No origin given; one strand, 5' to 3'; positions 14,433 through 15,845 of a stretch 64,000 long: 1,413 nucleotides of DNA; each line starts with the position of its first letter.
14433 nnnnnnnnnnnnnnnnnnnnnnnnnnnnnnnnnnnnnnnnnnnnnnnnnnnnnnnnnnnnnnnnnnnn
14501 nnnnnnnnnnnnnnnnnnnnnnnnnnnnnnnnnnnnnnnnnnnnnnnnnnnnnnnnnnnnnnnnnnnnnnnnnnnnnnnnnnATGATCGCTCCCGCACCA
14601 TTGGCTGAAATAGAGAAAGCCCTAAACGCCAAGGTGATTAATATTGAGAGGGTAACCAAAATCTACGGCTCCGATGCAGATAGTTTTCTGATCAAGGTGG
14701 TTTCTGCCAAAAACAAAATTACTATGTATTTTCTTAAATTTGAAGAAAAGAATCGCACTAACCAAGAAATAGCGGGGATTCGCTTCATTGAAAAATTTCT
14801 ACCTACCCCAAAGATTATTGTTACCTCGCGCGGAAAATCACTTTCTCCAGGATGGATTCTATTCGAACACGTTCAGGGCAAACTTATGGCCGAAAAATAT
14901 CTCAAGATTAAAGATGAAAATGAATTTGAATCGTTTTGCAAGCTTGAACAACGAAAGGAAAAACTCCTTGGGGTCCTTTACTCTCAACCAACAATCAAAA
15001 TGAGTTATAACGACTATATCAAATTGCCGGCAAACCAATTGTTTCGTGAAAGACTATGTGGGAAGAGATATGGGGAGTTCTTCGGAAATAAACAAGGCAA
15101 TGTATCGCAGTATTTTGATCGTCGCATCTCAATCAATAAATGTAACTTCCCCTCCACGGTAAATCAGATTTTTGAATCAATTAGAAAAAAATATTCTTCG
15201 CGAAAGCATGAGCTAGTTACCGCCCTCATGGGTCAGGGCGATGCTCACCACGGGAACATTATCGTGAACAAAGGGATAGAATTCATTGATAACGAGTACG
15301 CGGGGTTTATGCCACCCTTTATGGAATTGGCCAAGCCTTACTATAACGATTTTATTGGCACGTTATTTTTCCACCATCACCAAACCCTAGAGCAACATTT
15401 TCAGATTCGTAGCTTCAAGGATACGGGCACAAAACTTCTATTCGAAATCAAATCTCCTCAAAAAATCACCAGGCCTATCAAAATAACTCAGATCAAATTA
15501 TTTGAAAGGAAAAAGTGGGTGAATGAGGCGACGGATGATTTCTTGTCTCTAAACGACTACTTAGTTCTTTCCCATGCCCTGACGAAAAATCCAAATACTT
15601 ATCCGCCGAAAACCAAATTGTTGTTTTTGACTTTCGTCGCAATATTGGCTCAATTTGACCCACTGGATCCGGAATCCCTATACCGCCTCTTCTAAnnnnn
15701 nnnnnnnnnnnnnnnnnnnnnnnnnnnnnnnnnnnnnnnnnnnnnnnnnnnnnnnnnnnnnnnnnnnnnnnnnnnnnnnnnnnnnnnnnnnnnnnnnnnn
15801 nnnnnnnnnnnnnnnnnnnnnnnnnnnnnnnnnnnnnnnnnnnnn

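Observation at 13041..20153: Dense cluster of nucleotide-handling enzymes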

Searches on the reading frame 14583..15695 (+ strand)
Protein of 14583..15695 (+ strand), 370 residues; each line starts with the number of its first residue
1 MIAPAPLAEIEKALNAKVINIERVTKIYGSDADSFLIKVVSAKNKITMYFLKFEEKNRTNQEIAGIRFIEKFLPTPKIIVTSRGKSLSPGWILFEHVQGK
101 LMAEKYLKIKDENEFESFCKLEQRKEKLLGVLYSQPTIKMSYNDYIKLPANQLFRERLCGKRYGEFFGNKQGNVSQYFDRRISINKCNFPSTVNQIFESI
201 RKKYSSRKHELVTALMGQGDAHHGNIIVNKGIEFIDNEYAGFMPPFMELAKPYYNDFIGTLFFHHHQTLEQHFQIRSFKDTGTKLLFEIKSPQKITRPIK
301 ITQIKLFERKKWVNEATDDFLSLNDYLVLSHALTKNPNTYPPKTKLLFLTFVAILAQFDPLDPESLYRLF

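Call 3: search_protein_families(library=pfam, proteins=[window:14583-15695:+], max_evalue=0.01)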
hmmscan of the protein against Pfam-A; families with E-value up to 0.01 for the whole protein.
window:14583-15695:+ (370 aa): 1 family
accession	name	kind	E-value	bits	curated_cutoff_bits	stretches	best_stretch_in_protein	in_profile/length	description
PF01636.29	APH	-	0.0027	17.9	23.2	0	219-251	173-208/239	Phosphotransferase enzyme family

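Call 4: search_protein_families(library=ncbifam, proteins=[window:14583-15695:+], max_evalue=0.01)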
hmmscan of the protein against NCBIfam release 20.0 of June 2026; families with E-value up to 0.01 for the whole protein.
window:14583-15695:+ (370 aa): 2 families
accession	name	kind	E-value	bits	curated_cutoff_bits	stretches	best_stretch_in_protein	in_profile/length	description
NF033068.1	APH_3p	equivalog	0.00019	21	205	1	42-110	29-99/255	APH(3') family aminoglycoside O-phosphotransferase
TIGR02721.1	ycfN_thiK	equivalog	0.00023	20.4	299.45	1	183-251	118-184/256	thiamine kinase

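Call 5: search_protein_families(library=padloc, proteins=[window:14583-15695:+], max_evalue=0.01)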
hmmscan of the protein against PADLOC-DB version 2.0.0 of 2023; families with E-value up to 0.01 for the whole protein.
window:14583-15695:+ (370 aa): 0 families

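Call 10: find_homologous_proteins(query=window:14583-15695:+, max_evalue=0.001)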
Query window:14583-15695:+ (370 aa): 70 proteins with E <= 0.001 among 1614 candidates.
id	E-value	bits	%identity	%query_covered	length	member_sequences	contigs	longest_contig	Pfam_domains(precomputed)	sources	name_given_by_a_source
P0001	5.9e-247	837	100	100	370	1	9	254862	-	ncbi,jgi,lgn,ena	ncbi:MAG: hypothetical protein ABSE18_03065 [Minisyncoccia bacterium]|jgi:thiamine kinase-like enzym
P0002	5.6e-167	574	69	98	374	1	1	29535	PF01636.30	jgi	jgi:thiamine kinase-like enzyme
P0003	7.6e-166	570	68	100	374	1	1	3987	PF01636.30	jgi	jgi:thiamine kinase-like enzyme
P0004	1.7e-165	569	69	98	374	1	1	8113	PF01636.30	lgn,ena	-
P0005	1.2e-162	559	66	100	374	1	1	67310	PF01636.30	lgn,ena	-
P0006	7.5e-159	547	65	98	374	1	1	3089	-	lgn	-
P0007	8.8e-158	543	65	99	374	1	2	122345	PF01636.30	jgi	jgi:hypothetical protein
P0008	5.3e-156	538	65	96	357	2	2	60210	-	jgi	jgi:hypothetical protein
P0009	3.1e-151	522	66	98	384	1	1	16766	-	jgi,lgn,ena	-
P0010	4.4e-150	518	66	98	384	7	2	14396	-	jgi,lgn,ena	-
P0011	2.0e-146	506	64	98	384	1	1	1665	-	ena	-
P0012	2.2e-143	496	62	100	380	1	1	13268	-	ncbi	-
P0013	2.5e-142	493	62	98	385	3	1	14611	PF01636.30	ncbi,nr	ncbi:MAG: hypothetical protein NTV77_02900 [Candidatus Azambacteria bacterium]|nr:hypothetical prote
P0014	2.8e-141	489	62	100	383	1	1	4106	-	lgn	-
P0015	1.7e-140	487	62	99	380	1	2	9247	-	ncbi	-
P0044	4.8e-96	340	46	99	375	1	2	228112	PF01636.30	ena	-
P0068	5.1e-69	251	36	98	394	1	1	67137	PF01636.30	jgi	jgi:hypothetical protein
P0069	2.6e-67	246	38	96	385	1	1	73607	-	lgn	-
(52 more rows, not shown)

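Call 13: find_related_loci(query=A1, collection=genome_contigs, flank=10000)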
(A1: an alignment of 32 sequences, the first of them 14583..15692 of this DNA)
Query A1 (370 aa) in genome_contigs; peptide patterns used: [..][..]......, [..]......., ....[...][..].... (x = any residue, [..] = any of these).
153 stretches matched a pattern; 5 encode a relative of the query (tblastn E <= 1e-3); 5 distinct loci.
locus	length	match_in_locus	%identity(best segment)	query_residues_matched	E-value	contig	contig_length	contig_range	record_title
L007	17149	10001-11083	56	9-370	2e-141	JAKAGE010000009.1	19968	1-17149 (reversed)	MAG: bacterium isolate WY2.bin145 NODE_3692_length_19968_cov_1.302001, whole genome shotgun sequence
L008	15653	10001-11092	46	9-370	4e-106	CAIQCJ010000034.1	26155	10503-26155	uncultured bacterium isolate AM-2014_bin-3722 genome assembly, contig: bin-3722:34/41, whole genome shotgun sequence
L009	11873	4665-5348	56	6-233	3e-80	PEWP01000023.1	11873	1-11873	MAG: bacterium (Candidatus Gribaldobacteria) CG07_land_8_20_14_0_80_33_18 CG07_land_8_20_14_0.80_scaffold_3324_c, whole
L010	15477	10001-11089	36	4-370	5e-75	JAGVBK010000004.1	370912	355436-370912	MAG: Candidatus Shapirobacteria bacterium isolate DeMMO6_54 c_000000064601, whole genome shotgun sequence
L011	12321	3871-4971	39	1-370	5e-85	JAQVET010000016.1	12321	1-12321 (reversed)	MAG: Candidatus Paceibacterota bacterium isolate STE_141 NODE_12678_length_12321_cov_6.472281_Sandtown_E, whole genome s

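Call 14: find_related_loci(query=A1, collection=metagenome_contigs, flank=10000)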
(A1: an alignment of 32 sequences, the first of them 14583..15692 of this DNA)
Query A1 (370 aa) in metagenome_contigs; peptide patterns used: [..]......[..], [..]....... (x = any residue, [..] = any of these).
170 stretches matched a pattern; 28 encode a relative of the query (tblastn E <= 1e-3); 28 distinct loci.
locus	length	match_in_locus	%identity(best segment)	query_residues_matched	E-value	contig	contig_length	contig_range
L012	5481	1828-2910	66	7-367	1e-160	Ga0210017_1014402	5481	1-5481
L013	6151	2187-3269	66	7-367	8e-160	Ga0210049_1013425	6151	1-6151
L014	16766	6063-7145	66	7-367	3e-158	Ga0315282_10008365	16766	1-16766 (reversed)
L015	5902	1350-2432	66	7-367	1e-159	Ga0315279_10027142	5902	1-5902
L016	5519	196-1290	62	7-370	2e-150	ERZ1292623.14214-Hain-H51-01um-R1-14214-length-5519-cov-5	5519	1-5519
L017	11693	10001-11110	53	1-370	2e-129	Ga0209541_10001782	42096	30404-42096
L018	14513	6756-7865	53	1-370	2e-129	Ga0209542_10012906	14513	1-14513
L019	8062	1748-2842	50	6-370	6e-123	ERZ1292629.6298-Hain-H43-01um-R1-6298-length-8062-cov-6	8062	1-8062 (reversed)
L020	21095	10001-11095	49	6-370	1e-118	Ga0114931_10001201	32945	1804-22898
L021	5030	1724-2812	51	2-370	9e-114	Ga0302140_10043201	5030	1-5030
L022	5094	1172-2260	51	2-370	1e-113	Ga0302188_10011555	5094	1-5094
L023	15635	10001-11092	46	9-370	1e-105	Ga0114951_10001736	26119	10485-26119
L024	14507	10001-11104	45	9-370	3e-105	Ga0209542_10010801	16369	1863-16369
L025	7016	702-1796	44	8-370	7e-103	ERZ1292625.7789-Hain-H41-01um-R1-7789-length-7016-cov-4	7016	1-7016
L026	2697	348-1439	47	8-370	2e-102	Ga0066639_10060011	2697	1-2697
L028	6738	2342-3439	41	7-370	1e-88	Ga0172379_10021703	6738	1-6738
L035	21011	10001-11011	44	34-370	2e-93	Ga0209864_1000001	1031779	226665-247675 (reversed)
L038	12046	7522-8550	36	19-367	4e-52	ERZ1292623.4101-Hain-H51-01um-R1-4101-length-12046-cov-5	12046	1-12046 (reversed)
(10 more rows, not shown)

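Call 19: search_protein_families(library=pfam, proteins=[L014:7888-9312:-, L024:12509-14086:-, L038:9254-10861:-, L025:1796-3736:-, L011:5798-6553:+, L011:6537-7235:+, L024:11127-11750:-, L024:9207-9959:+, L014:7137-7916:-, L007:7766-8917:-], max_evalue=0.01)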
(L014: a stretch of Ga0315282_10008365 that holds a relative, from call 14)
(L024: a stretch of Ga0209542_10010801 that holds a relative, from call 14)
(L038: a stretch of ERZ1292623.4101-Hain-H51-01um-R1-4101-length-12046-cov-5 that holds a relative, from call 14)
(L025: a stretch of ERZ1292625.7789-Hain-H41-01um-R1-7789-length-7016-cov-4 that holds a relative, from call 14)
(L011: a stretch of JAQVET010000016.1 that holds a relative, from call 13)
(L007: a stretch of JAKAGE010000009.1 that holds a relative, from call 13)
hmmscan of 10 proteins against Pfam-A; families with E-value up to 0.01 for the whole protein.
L014:7888-9312:- (474 aa): 4 families
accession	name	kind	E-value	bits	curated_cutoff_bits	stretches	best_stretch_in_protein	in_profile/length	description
PF00535.33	Glycos_transf_2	-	2.6e-16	60.5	23.3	1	180-350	1-163/168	Glycosyl transferase family 2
PF00293.34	NUDIX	-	2.2e-13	50.8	21.1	1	41-155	17-131/134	NUDIX domain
PF13641.12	Glyco_tranf_2_3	-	4.9e-08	33.7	27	1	179-300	3-119/230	Glycosyltransferase like family 2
PF09200.16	Monellin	-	0.005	17.1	23.6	0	141-169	15-43/43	Monellin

L024:12509-14086:- (525 aa): 8 families
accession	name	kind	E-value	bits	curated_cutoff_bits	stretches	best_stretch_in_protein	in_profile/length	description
PF00534.26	Glycos_transf_1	-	3.4e-34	118.3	26.4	1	190-358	3-170/172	Glycosyl transferases group 1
PF13692.12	Glyco_trans_1_4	-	3.4e-25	89.4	27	1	211-344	10-140/142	Glycosyl transferases group 1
PF13439.12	Glyco_transf_4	-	1.9e-14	54.5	28.5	1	14-178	1-169/170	Glycosyltransferase Family 4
PF00293.34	NUDIX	-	5.5e-13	49.5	21.1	1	398-507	12-124/134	NUDIX domain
PF20706.3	GT4-conflict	-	1.1e-07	31.6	26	1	213-322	210-323/385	Family 4 Glycosyltransferase in conflict systems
PF13579.12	Glyco_trans_4_4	-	9.2e-07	29.8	29.7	1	15-174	1-158/158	Glycosyl transferase 4-like domain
PF13477.12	Glyco_trans_4_2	-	0.00047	20.8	23.4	1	20-115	12-105/139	Glycosyl transferase 4-like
PF13524.12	Glyco_trans_1_2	-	0.0007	20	25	1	232-370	13-138/144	Glycosyl transferase-like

L038:9254-10861:- (535 aa): 9 families
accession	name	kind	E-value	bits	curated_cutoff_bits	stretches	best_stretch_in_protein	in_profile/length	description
PF00534.26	Glycos_transf_1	-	1.5e-27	96.7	26.4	1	192-362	5-171/172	Glycosyl transferases group 1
PF13692.12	Glyco_trans_1_4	-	5.1e-24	85.6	27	1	204-349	3-142/142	Glycosyl transferases group 1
PF13439.12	Glyco_transf_4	-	1.1e-14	55.3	28.5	1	14-178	1-168/170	Glycosyltransferase Family 4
PF00293.34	NUDIX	-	5.6e-14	52.7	21.1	1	415-518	29-130/134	NUDIX domain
PF20706.3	GT4-conflict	-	7.8e-13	48.6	26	1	213-380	210-367/385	Family 4 Glycosyltransferase in conflict systems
PF13477.12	Glyco_trans_4_2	-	2.6e-08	34.6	23.4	1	17-122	9-113/139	Glycosyl transferase 4-like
PF13524.12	Glyco_trans_1_2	-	1.6e-05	25.3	25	1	267-375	30-140/144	Glycosyl transferase-like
PF13579.12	Glyco_trans_4_4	-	6.4e-05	23.8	29.7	1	15-169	1-152/158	Glycosyl transferase 4-like domain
PF08651.15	DASH_Duo1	-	0.0021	18.3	25.4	0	354-386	20-52/74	DASH complex subunit Duo1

L025:1796-3736:- (646 aa): 7 families
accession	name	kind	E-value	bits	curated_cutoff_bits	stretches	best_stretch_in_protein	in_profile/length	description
PF00534.26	Glycos_transf_1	-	1.3e-29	103.4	26.4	1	193-358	5-170/172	Glycosyl transferases group 1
PF13692.12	Glyco_trans_1_4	-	3.2e-22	79.7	27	1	212-346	10-142/142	Glycosyl transferases group 1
PF13439.12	Glyco_transf_4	-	5.1e-18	66.1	28.5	1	14-178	1-168/170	Glycosyltransferase Family 4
PF20706.3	GT4-conflict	-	3.2e-09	36.7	26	1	214-326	210-327/385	Family 4 Glycosyltransferase in conflict systems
PF13579.12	Glyco_trans_4_4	-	2e-07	31.9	29.7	1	15-175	1-158/158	Glycosyl transferase 4-like domain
PF13524.12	Glyco_trans_1_2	-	1.4e-05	25.6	25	1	220-372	4-140/144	Glycosyl transferase-like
PF13477.12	Glyco_trans_4_2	-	4.1e-05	24.2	23.4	1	20-126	12-116/139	Glycosyl transferase 4-like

L011:5798-6553:+ (251 aa): 2 families
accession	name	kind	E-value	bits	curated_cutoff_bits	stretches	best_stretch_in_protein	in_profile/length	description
PF13238.12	AAA_18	-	7e-07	30.2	29.4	1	55-181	2-112/128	AAA domain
PF13189.12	Cytidylate_kin2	-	0.006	17.2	28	0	160-201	110-152/176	Cytidylate kinase-like family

L011:6537-7235:+ (232 aa): 0 families

L024:11127-11750:- (207 aa): 0 families

L024:9207-9959:+ (250 aa): 0 families

L014:7137-7916:- (259 aa): 2 families
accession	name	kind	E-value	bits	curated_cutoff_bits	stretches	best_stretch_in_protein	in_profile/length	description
PF01909.29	NTP_transf_2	-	1.2e-06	29.2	21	1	13-89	4-78/93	Nucleotidyltransferase domain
PF18765.7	Polbeta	-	0.00059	20.4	26.9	1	12-84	2-70/93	Polymerase beta, Nucleotidyltransferase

L007:7766-8917:- (383 aa): 1 family
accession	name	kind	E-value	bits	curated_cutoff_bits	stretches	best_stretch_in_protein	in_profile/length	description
PF13238.12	AAA_18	-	0.00053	20.9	29.4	1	226-329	2-110/128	AAA domain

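Call 20: search_solved_structures(query=A1, max_evalue=1)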
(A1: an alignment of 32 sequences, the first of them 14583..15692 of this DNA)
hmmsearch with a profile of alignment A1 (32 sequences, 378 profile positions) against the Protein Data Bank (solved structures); distinct sequences matched with E-value up to 1: 3.
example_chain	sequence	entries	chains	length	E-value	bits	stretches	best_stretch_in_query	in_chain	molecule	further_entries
2bkk_A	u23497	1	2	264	0.58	12.5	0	64-124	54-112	AMINOGLYCOSIDE 3'-PHOSPHOTRANSFERASE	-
1l8t_A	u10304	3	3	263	0.71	12.2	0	64-124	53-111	Aminoglycoside 3'-Phosphotransferase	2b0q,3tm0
1j7i_A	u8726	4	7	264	0.71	12.2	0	64-124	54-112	AMINOGLYCOSIDE 3'-PHOSPHOTRANSFERASE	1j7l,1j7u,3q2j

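Call 26: search_protein_families(library=phrogs, proteins=[window:14583-15695:+, L011:6537-7235:+, L024:11127-11750:-], max_evalue=0.001)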
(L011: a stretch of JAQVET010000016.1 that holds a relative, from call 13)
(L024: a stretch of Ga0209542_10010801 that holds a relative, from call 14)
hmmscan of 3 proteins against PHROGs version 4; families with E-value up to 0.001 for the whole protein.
window:14583-15695:+ (370 aa): 0 families

L011:6537-7235:+ (232 aa): 0 families

L024:11127-11750:- (207 aa): 0 families

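Call 30: predict_structure(alignment_id=A1)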
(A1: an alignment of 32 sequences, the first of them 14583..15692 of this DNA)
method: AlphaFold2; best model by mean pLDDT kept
length: 370 residues; sequences in the alignment: 32
mean_pLDDT: 94.3   pTM: 0.92
mean pLDDT of the five models: 94.3, 94.1, 92.9, 92.5, 90.8
residues with pLDDT >= 90: 327; 70-90: 32; 50-70: 11; < 50: 0
segments of 3 or more residues with pLDDT < 50: none
pLDDT, mean of each block of 10 residues (from residue 1): 84 96 78 88 96 90 96 97 74 95 96 98 99 97 94 94 91 94 98 98 87 96 95 96 98 97 96 98 98 96 98 95 98 96 98 98 97
secondary structure, 60 per line:
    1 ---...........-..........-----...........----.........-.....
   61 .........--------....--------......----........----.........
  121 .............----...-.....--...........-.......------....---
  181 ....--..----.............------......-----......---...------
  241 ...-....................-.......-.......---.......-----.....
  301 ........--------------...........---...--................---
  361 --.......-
elements in order: H4-14 E16-25 E31-41 E46-54 H56-69 E78-81 E90-95 H102-107 H112-133 E138-140 H142-146 H149-159 H161-167 H174-177 E181-184 H193-205 E212-217 E226-228 E232-234 E241-243 H245-264 H266-272 E274-280 E284-290 H296-308 H323-333 H342-357 H363-369

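Call 32: fold_search(model_id=the predicted structure, library=pdb)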
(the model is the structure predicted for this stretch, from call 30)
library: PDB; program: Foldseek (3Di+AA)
matches with E <= 10: 1962; with E <= 0.001: 182
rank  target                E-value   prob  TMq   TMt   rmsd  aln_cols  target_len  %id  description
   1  4feu_C                5.9e-08  1.00  0.40  0.54  10.3       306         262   16  Crystal structure of the aminoglycoside phosphotransferase APH(3')-Ia, with substrate kanamycin and small molecule inh (released 2012-06-20)
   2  4ej7_A                1.1e-07  1.00  0.43  0.56   8.6       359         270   14  Crystal structure of the aminoglycoside phosphotransferase APH(3')-Ia, ATP-bound (released 2012-04-18)
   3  4ej7_C                1.4e-07  1.00  0.43  0.55   8.4       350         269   15  Crystal structure of the aminoglycoside phosphotransferase APH(3')-Ia, ATP-bound (released 2012-04-18)
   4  4fev_B                1.6e-07  1.00  0.42  0.57   9.2       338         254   15  Crystal structure of the aminoglycoside phosphotransferase APH(3')-Ia, with substrate kanamycin and small molecule inh (released 2012-06-20)
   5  4few_A                1.6e-07  1.00  0.41  0.54   8.6       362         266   15  Crystal structure of the aminoglycoside phosphotransferase APH(3')-Ia, with substrate kanamycin and small molecule inh (released 2012-06-20)
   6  4gki_L                2.5e-07  1.00  0.39  0.52  10.5       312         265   17  Crystal structure of the aminoglycoside phosphotransferase APH(3')-Ia, with substrate kanamycin and small molecule inh (released 2012-09-05)
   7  4gkh_H                2.7e-07  1.00  0.40  0.55   9.6       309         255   16  Crystal structure of the aminoglycoside phosphotransferase APH(3')-Ia, with substrate kanamycin and small molecule inh (released 2012-09-05)
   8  4feu_E                2.8e-07  1.00  0.41  0.54   8.5       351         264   15  Crystal structure of the aminoglycoside phosphotransferase APH(3')-Ia, with substrate kanamycin and small molecule inh (released 2012-06-20)
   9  4feu_A                2.8e-07  1.00  0.38  0.53  10.5       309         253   16  Crystal structure of the aminoglycoside phosphotransferase APH(3')-Ia, with substrate kanamycin and small molecule inh (released 2012-06-20)
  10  4fex_C                3.3e-07  1.00  0.41  0.55   8.1       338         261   15  Crystal structure of the aminoglycoside phosphotransferase APH(3')-Ia, with substrate kanamycin and small molecule inh (released 2012-06-20)
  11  4feu_B                3.5e-07  1.00  0.41  0.55   8.9       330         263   14  Crystal structure of the aminoglycoside phosphotransferase APH(3')-Ia, with substrate kanamycin and small molecule inh (released 2012-06-20)
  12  4gkh_D                3.7e-07  1.00  0.43  0.57   8.1       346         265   14  Crystal structure of the aminoglycoside phosphotransferase APH(3')-Ia, with substrate kanamycin and small molecule inh (released 2012-09-05)
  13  4fev_D                3.7e-07  1.00  0.43  0.56   8.0       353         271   15  Crystal structure of the aminoglycoside phosphotransferase APH(3')-Ia, with substrate kanamycin and small molecule inh (released 2012-06-20)
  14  4gki_B                3.7e-07  1.00  0.42  0.56   8.3       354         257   14  Crystal structure of the aminoglycoside phosphotransferase APH(3')-Ia, with substrate kanamycin and small molecule inh (released 2012-09-05)
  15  4gkh_C                3.7e-07  1.00  0.42  0.55   8.7       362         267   14  Crystal structure of the aminoglycoside phosphotransferase APH(3')-Ia, with substrate kanamycin and small molecule inh (released 2012-09-05)
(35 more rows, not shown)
